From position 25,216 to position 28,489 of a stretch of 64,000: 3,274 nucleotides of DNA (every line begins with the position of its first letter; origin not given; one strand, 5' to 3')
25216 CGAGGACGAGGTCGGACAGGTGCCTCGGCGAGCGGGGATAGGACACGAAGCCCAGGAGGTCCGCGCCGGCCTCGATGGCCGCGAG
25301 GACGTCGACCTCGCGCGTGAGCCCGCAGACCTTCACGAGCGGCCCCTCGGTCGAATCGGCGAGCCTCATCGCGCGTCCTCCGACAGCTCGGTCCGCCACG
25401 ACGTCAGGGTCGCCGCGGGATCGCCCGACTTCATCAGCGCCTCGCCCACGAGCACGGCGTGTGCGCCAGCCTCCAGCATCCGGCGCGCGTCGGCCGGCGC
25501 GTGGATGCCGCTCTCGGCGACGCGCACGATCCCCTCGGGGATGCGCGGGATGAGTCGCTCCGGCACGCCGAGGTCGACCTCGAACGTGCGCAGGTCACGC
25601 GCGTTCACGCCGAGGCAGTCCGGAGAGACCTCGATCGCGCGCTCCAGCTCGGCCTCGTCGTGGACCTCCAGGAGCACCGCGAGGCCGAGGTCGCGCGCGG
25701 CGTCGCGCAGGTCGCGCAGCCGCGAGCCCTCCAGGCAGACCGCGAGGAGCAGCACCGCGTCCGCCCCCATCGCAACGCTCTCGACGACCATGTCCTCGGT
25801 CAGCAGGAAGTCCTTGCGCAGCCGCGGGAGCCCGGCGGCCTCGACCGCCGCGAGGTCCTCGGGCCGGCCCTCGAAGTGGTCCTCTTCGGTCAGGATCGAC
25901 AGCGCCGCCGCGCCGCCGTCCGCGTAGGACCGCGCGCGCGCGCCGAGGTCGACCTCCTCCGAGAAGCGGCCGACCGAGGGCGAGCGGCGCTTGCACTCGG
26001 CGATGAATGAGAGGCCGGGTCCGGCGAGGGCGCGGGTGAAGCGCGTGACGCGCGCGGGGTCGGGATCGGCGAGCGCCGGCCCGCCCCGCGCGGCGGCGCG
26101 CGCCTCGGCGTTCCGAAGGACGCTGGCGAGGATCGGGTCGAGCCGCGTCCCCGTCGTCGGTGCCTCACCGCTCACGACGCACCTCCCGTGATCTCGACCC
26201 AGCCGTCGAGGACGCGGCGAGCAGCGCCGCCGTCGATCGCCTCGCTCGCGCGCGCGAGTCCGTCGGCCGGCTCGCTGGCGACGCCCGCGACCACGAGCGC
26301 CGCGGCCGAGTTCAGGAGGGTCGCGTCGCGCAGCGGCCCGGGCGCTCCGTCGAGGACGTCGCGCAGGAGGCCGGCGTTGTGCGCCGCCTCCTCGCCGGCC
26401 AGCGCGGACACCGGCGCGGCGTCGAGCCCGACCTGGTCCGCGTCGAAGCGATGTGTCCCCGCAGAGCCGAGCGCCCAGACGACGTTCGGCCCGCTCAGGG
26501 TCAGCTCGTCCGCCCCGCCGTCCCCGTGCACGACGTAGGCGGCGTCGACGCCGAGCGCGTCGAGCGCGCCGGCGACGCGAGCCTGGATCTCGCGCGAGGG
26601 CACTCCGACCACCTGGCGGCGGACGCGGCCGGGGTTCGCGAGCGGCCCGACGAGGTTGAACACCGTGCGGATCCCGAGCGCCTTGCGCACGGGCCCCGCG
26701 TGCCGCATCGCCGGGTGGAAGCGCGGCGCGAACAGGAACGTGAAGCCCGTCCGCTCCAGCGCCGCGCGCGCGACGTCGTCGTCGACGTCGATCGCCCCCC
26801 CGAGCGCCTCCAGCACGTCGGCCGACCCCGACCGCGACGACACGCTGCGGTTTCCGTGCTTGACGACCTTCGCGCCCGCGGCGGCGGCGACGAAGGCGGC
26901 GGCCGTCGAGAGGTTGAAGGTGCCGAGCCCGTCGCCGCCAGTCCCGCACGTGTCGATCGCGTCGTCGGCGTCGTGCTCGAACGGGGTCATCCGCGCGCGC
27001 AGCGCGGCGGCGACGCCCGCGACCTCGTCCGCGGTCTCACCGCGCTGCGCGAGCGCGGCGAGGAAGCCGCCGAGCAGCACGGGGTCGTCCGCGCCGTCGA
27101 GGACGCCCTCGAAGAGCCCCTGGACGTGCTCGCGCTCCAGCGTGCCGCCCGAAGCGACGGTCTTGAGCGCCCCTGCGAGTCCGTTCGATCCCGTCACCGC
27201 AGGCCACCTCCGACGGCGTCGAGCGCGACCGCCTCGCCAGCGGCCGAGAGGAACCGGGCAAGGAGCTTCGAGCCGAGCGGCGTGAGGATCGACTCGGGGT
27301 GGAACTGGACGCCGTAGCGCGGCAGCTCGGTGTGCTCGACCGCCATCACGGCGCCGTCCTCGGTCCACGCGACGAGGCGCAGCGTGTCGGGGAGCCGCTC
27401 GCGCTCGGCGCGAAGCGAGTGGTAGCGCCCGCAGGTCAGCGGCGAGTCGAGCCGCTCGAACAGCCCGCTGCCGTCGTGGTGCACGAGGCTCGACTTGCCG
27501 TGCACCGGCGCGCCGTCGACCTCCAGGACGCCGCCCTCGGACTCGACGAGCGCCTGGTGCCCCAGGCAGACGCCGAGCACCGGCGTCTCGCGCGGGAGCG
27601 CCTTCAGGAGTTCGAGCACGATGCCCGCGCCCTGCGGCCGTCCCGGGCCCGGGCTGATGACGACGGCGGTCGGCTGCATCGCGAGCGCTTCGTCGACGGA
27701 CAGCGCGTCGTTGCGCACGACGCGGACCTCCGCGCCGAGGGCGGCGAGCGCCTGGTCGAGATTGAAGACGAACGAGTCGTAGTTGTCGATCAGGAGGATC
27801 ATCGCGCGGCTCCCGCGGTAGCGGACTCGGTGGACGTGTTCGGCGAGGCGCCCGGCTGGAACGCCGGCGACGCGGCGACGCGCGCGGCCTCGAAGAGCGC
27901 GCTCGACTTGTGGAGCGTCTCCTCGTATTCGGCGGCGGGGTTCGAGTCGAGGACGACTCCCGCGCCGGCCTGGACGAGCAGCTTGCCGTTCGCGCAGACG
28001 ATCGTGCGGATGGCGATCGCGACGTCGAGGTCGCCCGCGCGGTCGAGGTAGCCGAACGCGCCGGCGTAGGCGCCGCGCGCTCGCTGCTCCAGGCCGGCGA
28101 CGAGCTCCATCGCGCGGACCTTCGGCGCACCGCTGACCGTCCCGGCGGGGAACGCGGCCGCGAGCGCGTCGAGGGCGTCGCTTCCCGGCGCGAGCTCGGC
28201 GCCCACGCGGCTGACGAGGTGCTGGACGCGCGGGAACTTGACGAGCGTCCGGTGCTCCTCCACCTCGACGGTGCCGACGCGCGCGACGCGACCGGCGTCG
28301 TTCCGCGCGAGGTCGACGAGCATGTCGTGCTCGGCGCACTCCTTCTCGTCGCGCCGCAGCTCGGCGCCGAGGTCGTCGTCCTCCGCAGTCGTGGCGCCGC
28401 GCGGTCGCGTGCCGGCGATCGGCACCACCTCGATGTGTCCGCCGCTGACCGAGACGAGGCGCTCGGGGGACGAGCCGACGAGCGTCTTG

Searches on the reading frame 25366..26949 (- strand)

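Call 5: search_protein_families(library=ncbifam, proteins=[window:25366-26949:-])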
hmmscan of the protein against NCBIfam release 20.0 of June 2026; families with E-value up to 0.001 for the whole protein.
window:25366-26949:- (527 aa): 16 families
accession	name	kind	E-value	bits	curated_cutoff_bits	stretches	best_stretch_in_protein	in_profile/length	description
NF001377.0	PRK00278.2-4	equivalog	2e-67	227.1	260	1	300-518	36-255/259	indole-3-glycerol phosphate synthase TrpC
NF001369.0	PRK00278.1-1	equivalog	1.2e-62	211.5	329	1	270-519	6-258/271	indole-3-glycerol phosphate synthase TrpC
NF001370.0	PRK00278.1-2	equivalog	4.7e-60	203.1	348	1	310-513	51-255/266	indole-3-glycerol phosphate synthase TrpC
NF001373.0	PRK00278.1-6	equivalog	2.5e-59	200.6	317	1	314-516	55-258/263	indole-3-glycerol phosphate synthase TrpC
NF001376.0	PRK00278.2-3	equivalog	4e-56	190.3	284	1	286-515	18-248/255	indole-3-glycerol phosphate synthase TrpC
NF001371.0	PRK00278.1-3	equivalog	6.7e-54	182.9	307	1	303-517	34-250/255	indole-3-glycerol phosphate synthase TrpC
NF001375.0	PRK00278.2-2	equivalog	1.4e-52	178.6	360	1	304-515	29-244/255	indole-3-glycerol phosphate synthase TrpC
NF041303.1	Indglycph_syn_Halo_TrpC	equivalog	8.2e-52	176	380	1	268-510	4-240/250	indole-3-glycerol phosphate synthase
NF006945.0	PRK09427.1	equivalog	1.5e-50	172.1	380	1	303-510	43-249/461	bifunctional indole-3-glycerol-phosphate synthase TrpC/phosphoribosylanthranilate isomerase TrpF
NF001378.0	PRK00278.2-5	equivalog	6.3e-50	169.8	360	1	300-517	39-257/263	indole-3-glycerol phosphate synthase TrpC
NF001372.0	PRK00278.1-4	subfamily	5.1e-47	160.4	370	1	313-516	79-289/295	indole-3-glycerol phosphate synthase TrpC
NF010375.0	PRK13802.1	equivalog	3.9e-44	150.9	1386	1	293-511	32-249/695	bifunctional indole-3-glycerol phosphate synthase/tryptophan synthase subunit beta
NF001374.0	PRK00278.2-1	equivalog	1.1e-41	142.9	258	1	315-509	48-241/249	indole-3-glycerol phosphate synthase TrpC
NF010562.0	PRK13957.1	equivalog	1.3e-41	142.4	414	1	295-510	28-243/252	indole-3-glycerol-phosphate synthase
NF003215.0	PRK04180.1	equivalog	0.00016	21.2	395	1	474-513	211-250/298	pyridoxal 5'-phosphate synthase lyase subunit PdxS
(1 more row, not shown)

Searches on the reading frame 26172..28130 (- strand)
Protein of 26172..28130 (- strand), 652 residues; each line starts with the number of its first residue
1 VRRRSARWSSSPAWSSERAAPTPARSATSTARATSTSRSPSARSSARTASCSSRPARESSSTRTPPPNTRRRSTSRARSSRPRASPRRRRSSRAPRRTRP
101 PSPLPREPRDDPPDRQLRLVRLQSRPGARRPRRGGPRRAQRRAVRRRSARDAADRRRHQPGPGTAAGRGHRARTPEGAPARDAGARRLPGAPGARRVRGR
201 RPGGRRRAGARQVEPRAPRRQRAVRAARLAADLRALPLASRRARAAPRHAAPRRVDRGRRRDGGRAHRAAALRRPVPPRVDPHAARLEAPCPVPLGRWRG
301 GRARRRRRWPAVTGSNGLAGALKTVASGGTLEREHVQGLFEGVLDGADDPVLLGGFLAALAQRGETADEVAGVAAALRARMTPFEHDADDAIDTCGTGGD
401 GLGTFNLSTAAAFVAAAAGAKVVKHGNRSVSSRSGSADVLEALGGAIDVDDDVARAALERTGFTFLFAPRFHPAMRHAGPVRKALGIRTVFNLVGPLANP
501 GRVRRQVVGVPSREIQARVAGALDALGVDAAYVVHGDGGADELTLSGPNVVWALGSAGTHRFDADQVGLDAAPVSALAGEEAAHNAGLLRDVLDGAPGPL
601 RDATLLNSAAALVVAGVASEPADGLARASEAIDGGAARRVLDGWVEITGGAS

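Call 5: search_protein_families(library=ncbifam, proteins=[window:26172-28130:-])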
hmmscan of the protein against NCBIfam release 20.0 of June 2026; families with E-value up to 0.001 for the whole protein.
window:26172-28130:- (652 aa): 10 families
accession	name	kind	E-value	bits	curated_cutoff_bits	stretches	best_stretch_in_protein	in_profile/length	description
TIGR01245.1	trpD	equivalog_domain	5.1e-103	344.8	199.05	1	323-646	2-329/330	anthranilate phosphoribosyltransferase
NF011201.0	PRK14607.1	equivalog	1.3e-97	327.8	670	1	319-646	196-526/534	bifunctional anthranilate synthase component II/anthranilate phosphoribosyltransferase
NF007073.0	PRK09522.1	equivalog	1.3e-59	202.5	738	1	316-610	198-493/531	bifunctional anthranilate synthase glutamate amidotransferase component TrpG/anthranilate phosphoribosyltransferase TrpD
NF006564.0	PRK09071.1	equivalog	1.4e-22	80.1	257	1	328-544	27-242/335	glycosyl transferase family protein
NF005635.0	PRK07394.1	equivalog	2.3e-18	66.6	287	1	330-642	21-338/348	hypothetical protein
NF006005.0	PRK08136.1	equivalog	1.5e-14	54.1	185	1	330-537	19-228/314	DNA-binding protein YbiB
TIGR02645.1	ARCH_P_rylase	hypoth_equivalog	3.6e-07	29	434.6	1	322-444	90-210/493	putative thymidine phosphorylase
NF003338.0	PRK04350.1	subfamily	7.6e-07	27.9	434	1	322-444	96-216/502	thymidine phosphorylase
TIGR03327.1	AMP_phos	equivalog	1.1e-05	24.1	535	1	323-461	92-227/500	AMP phosphorylase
NF004490.0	PRK05820.1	equivalog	0.00062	18.5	269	0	326-464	13-151/439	thymidine phosphorylase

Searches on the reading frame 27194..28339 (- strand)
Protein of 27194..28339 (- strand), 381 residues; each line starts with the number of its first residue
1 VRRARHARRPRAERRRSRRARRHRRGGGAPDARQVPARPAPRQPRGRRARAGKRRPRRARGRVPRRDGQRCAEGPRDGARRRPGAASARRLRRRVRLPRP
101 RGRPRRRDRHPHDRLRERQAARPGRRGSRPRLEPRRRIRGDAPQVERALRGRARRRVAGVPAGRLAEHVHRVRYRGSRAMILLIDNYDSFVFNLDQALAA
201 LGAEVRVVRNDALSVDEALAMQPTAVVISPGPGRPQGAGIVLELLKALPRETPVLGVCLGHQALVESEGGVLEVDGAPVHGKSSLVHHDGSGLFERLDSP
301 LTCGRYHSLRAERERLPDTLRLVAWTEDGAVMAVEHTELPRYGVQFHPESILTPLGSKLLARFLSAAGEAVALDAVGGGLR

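Call 45: search_protein_families(library=pfam, proteins=[window:27194-28339:-], max_evalue=0.01)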
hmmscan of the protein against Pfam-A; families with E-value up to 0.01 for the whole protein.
window:27194-28339:- (381 aa): 2 families
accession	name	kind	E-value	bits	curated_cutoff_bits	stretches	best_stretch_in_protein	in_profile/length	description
PF00117.34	GATase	-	7.4e-48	163.2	22.8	1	182-364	1-187/190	Glutamine amidotransferase class-I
PF07722.19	Peptidase_C26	-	1.5e-09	38.3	20.5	1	246-349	100-219/219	Peptidase C26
